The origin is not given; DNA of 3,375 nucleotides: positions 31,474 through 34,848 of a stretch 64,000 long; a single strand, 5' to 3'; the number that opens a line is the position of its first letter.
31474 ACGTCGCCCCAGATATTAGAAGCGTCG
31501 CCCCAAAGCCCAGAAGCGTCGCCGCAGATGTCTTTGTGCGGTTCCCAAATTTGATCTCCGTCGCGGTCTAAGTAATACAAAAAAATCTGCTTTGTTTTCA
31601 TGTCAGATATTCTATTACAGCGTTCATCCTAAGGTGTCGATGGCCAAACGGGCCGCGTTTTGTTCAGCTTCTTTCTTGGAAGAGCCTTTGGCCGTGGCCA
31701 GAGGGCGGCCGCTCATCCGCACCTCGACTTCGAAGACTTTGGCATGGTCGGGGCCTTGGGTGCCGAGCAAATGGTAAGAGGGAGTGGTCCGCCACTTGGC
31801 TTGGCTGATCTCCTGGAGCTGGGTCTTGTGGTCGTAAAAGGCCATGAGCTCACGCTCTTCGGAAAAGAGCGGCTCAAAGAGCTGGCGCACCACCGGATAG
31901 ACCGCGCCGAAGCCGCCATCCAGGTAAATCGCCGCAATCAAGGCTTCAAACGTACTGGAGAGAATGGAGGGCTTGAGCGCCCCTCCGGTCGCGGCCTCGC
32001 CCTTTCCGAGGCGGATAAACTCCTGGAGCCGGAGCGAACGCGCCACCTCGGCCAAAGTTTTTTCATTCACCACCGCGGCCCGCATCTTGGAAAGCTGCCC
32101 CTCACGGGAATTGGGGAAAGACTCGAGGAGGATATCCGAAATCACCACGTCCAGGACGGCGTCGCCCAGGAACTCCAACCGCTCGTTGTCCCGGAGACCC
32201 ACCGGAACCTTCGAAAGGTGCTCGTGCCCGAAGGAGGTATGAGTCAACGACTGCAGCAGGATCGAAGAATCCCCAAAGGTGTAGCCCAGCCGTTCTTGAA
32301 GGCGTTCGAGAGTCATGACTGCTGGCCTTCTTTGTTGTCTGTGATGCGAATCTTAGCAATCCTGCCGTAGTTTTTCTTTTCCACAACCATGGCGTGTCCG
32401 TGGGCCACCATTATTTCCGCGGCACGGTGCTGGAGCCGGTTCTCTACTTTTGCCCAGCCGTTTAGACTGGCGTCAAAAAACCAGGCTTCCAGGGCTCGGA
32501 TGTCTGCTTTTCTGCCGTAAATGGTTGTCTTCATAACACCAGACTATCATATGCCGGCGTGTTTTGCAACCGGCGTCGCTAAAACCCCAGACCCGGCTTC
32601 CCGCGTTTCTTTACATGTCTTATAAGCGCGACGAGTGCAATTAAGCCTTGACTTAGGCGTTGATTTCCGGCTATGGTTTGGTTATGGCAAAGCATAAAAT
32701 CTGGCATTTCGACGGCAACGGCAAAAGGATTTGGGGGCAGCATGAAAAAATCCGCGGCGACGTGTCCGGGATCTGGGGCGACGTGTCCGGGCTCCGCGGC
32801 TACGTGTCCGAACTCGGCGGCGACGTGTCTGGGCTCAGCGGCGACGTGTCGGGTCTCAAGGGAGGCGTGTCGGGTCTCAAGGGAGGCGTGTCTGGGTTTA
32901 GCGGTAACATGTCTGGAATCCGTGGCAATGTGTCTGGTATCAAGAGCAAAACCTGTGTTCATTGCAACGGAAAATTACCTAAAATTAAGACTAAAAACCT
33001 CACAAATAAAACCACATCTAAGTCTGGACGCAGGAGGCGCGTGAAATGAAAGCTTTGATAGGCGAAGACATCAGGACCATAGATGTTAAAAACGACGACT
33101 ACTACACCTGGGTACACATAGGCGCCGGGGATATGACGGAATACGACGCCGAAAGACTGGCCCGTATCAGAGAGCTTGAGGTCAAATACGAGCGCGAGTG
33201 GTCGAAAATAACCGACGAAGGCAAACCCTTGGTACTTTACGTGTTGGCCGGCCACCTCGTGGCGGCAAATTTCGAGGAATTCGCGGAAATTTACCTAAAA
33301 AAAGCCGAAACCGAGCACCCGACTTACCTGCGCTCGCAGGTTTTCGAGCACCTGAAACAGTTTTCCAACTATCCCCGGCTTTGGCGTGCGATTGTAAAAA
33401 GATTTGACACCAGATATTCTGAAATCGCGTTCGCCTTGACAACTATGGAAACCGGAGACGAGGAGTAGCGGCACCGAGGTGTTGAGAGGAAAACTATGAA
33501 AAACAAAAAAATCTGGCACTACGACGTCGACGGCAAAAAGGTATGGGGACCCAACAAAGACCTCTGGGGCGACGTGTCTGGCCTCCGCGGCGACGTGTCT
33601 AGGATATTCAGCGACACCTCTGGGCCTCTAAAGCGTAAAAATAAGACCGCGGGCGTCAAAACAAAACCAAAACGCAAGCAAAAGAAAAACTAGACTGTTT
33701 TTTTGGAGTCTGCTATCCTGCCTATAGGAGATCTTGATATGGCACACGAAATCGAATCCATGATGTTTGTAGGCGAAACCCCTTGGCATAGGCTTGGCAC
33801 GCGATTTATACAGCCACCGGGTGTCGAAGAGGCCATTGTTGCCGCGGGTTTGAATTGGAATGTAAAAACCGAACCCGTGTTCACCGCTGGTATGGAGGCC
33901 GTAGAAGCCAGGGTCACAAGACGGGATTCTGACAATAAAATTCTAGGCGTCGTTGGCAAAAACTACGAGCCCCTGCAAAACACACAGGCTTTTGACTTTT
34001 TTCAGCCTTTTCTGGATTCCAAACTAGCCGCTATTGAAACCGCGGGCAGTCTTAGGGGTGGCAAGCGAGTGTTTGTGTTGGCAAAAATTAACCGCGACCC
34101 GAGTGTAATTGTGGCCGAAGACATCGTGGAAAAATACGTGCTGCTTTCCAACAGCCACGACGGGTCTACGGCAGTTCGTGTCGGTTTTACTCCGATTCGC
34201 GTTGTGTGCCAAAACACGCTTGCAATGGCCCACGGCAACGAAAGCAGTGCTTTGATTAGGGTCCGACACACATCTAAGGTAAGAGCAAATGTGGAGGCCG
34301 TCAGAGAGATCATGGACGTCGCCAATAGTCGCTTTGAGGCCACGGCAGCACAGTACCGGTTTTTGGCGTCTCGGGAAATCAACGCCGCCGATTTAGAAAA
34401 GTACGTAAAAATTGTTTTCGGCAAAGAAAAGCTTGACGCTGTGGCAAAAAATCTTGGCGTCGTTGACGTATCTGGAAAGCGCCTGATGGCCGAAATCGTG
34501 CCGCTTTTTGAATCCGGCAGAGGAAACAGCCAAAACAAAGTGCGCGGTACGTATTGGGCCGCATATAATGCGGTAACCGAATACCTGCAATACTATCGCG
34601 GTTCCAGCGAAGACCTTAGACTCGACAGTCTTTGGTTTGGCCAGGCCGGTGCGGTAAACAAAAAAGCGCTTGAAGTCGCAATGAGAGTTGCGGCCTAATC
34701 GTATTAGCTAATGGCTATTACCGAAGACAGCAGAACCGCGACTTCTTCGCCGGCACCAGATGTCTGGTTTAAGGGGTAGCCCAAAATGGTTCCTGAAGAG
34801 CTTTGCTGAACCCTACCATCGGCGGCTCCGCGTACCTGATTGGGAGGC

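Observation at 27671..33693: Six-member dispersed gene family built from variable 21-bp GDVSG(L/I)x heptads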

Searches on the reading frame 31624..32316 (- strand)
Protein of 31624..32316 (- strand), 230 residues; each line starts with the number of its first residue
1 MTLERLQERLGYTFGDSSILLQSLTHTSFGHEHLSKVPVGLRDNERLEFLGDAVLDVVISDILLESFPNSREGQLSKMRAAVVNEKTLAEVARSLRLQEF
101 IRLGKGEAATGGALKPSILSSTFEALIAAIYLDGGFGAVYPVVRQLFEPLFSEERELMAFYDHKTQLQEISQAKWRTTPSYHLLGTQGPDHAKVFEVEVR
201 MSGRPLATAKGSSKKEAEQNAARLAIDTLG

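Call 4: search_protein_families(library=pfam, proteins=[window:31624-32316:-], max_evalue=1)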
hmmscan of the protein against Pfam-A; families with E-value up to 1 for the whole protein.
window:31624-32316:- (230 aa): 6 families
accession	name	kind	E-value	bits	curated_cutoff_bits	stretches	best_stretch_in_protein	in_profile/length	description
PF14622.11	Ribonucleas_3_3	-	1.9e-37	128.7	35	1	16-145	1-122/128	Ribonuclease-III-like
PF00636.31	Ribonuclease_3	-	7.7e-28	97.7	27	1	45-135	1-102/102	Ribonuclease III domain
PF00035.32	dsrm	-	8e-18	65.2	23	1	164-228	2-65/66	Double-stranded RNA binding motif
PF22935.1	RM44_endonuclase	-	2.2e-08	34.7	27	1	7-130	10-139/139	Large ribosomal subunit protein mL44, endonuclease domain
PF14709.13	DND1_DSRM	-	0.0056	17.4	25.7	1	166-229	6-79/80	double strand RNA binding domain from DEAD END PROTEIN 1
PF24995.1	DSRM_2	-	0.014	16.2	27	1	196-229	44-77/79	dsRNA binding domain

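Call 5: search_protein_families(library=phrogs, proteins=[window:31624-32316:-], max_evalue=0.1)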
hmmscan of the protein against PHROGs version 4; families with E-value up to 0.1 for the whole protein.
window:31624-32316:- (230 aa): 1 family
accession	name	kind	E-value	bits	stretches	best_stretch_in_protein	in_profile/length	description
phrog_28637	-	unknown function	3.8e-61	207.4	1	3-229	6-230/233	-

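Call 66: find_encoding_contigs(protein=window:31624-32316:-, flank=10000, max_places=6)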
Protein window:31624-32316:- (230 aa): 2 contigs read that carry it; 2 places shown.
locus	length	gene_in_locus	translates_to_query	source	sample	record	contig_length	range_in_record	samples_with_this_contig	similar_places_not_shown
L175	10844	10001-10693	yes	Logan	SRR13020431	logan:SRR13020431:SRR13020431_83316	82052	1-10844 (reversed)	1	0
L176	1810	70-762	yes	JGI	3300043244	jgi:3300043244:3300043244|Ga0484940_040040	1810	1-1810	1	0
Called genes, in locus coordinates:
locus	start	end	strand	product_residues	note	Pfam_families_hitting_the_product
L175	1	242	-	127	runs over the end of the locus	-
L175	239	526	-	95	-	-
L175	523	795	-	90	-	-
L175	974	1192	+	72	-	-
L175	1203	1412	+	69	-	-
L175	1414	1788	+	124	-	PF02082:Rrf2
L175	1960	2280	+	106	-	-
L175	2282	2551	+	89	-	-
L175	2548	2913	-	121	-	-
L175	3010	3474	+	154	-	-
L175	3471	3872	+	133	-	-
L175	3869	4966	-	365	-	-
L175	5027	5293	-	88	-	-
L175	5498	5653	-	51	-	-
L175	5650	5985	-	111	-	-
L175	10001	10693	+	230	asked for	PF22935:RM44_endonuclase, PF14622:Ribonucleas_3_3, PF00636:Ribonuclease_3, PF00035:dsrm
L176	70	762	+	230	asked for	PF22935:RM44_endonuclase, PF14622:Ribonucleas_3_3, PF00636:Ribonuclease_3, PF00035:dsrm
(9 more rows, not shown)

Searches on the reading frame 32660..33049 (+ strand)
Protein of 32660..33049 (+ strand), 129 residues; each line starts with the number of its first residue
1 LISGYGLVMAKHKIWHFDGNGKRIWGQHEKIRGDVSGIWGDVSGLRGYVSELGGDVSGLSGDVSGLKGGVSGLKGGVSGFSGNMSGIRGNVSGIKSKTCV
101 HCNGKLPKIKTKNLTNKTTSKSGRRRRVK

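Call 4: search_protein_families(library=pfam, proteins=[window:32681-33049:+], max_evalue=1)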
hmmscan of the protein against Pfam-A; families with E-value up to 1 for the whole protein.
window:32681-33049:+ (122 aa): 0 families

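Call 5: search_protein_families(library=phrogs, proteins=[window:32681-33049:+], max_evalue=0.1)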
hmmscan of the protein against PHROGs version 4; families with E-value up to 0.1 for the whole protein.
window:32681-33049:+ (122 aa): 6 families
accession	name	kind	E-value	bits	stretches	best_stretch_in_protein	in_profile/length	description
phrog_19577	-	head and packaging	8e-06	26.2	1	20-91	59-130/378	minor head protein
phrog_11300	-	unknown function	0.00061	19.6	1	29-114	309-394/619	-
phrog_5820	-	unknown function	0.0017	19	1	42-72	111-141/200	-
phrog_38044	-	unknown function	0.0059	14.5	1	25-113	3156-3245/3576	-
phrog_1698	-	head and packaging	0.049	13.8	0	50-76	405-431/562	minor head protein; receptor binding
phrog_58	-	tail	0.055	12.7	1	28-88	842-934/1544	tail length tape measure protein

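Call 42: search_protein_families(library=ncbifam, proteins=[window:32681-33049:+], max_evalue=0.1)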
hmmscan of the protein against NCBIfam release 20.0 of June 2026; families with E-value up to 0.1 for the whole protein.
window:32681-33049:+ (122 aa): 2 families
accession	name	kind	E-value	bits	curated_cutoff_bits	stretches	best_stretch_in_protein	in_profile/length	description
NF047709.1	RiPP_TigB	exception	4.1e-05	23.5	70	1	28-84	13-68/68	methyl-cyclopropylglycine-containing RiPP peptide TigB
NF040788.1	S-lay_SlaB_Mtsph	equivalog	0.0013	17.7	700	1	29-88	325-384/416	S-layer protein SlaB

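Call 84: find_encoding_contigs(protein=window:32684-33049:+, flank=3000, max_places=6)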
Protein window:32684-33049:+ (121 aa): no gene with exactly this product is on record in the collection.

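Call 86: find_encoding_contigs(protein=window:32660-33049:+, flank=4000, max_places=6)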
Protein window:32660-33049:+ (129 aa): 1 contig read that carries it; 1 place shown.
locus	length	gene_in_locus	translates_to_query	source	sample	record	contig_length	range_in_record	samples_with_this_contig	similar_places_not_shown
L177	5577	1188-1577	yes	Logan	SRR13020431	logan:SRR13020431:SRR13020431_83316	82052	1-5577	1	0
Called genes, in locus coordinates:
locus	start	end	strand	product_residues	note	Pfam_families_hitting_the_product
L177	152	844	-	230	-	PF22935:RM44_endonuclase, PF14622:Ribonucleas_3_3, PF00636:Ribonuclease_3, PF00035:dsrm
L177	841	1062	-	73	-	-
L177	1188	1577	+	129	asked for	-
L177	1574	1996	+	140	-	-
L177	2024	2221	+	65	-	-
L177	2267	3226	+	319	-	PF06067:DUF932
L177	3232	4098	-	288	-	-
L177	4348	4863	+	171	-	-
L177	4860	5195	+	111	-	-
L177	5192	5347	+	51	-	-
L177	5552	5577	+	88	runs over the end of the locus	-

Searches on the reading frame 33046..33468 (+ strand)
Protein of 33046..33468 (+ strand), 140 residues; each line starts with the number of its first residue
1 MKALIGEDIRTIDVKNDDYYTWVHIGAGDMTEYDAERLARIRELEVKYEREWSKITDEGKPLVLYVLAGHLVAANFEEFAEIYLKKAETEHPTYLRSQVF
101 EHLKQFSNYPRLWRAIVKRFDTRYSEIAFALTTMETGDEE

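Call 4: search_protein_families(library=pfam, proteins=[window:33046-33468:+], max_evalue=1)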
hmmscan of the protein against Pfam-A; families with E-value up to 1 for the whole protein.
window:33046-33468:+ (140 aa): 0 families

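Call 5: search_protein_families(library=phrogs, proteins=[window:33046-33468:+], max_evalue=0.1)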
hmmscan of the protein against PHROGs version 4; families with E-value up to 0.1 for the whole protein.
window:33046-33468:+ (140 aa): 1 family
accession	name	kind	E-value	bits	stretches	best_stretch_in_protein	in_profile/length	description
phrog_19667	-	unknown function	0.024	15.5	1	2-43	13-52/64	-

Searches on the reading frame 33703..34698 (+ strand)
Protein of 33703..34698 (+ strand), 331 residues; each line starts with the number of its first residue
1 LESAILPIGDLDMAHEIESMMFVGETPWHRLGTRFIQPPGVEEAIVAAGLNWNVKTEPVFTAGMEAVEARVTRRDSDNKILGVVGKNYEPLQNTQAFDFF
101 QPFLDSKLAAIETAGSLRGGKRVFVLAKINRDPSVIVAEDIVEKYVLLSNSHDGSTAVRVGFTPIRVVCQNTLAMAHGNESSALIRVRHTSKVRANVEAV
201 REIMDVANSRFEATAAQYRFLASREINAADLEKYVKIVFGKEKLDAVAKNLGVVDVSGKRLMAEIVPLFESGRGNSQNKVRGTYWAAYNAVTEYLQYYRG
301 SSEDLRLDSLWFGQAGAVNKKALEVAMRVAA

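Call 4: search_protein_families(library=pfam, proteins=[window:33703-34698:+], max_evalue=1)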
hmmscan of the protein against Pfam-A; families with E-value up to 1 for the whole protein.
window:33703-34698:+ (331 aa): 1 family
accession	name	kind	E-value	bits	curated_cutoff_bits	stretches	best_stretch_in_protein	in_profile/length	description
PF06067.16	DUF932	-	8.9e-54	183.1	23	1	81-301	2-212/227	Domain of unknown function (DUF932)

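Call 5: search_protein_families(library=phrogs, proteins=[window:33703-34698:+], max_evalue=0.1)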
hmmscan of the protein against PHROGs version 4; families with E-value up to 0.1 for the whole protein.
window:33703-34698:+ (331 aa): 4 families
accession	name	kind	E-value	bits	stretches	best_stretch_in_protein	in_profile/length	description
phrog_1221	-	unknown function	2e-69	235.3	1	12-322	15-332/355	-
phrog_12094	-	unknown function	0.0002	21.6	1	146-208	100-161/281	-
phrog_21518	-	unknown function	0.0048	17.4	1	76-184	43-154/285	-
phrog_38703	-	unknown function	0.0077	17.2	1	76-179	43-149/170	-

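Call 36: find_related_loci(query=window:33703-34698:+, collection=viral_contigs, flank=10000)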
Query window:33703-34698:+ (331 aa) in viral_contigs; peptide patterns used: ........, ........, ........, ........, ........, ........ (x = any residue, [..] = any of these).
54 stretches matched a pattern; 40 encode a relative of the query (tblastn E <= 1e-3); 40 distinct loci.
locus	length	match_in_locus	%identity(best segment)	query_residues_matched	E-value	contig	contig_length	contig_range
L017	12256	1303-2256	66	13-330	6e-147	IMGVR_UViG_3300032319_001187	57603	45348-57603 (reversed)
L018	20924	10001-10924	64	13-321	8e-137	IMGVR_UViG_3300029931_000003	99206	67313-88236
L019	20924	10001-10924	64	13-321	8e-137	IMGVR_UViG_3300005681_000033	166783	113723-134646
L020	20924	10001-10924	64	13-321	8e-137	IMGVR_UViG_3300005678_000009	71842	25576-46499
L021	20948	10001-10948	62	13-330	3e-133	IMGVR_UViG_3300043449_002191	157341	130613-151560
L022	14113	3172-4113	57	10-331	4e-123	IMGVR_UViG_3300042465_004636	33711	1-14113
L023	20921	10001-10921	56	13-329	7e-122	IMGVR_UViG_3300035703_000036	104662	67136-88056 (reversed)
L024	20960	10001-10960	56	13-330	2e-119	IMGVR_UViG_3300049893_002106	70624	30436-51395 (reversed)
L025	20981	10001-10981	54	13-330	4e-111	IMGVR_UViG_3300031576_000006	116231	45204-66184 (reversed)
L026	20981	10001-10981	51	7-329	4e-109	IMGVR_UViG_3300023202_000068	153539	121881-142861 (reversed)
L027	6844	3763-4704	52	13-331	2e-104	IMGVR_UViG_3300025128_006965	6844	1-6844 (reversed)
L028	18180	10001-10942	51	13-331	7e-104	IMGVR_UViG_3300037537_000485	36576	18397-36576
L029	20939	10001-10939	54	13-330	1e-103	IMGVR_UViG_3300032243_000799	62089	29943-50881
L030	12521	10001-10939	51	13-330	2e-102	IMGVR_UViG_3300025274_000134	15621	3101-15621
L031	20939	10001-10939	51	13-330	3e-102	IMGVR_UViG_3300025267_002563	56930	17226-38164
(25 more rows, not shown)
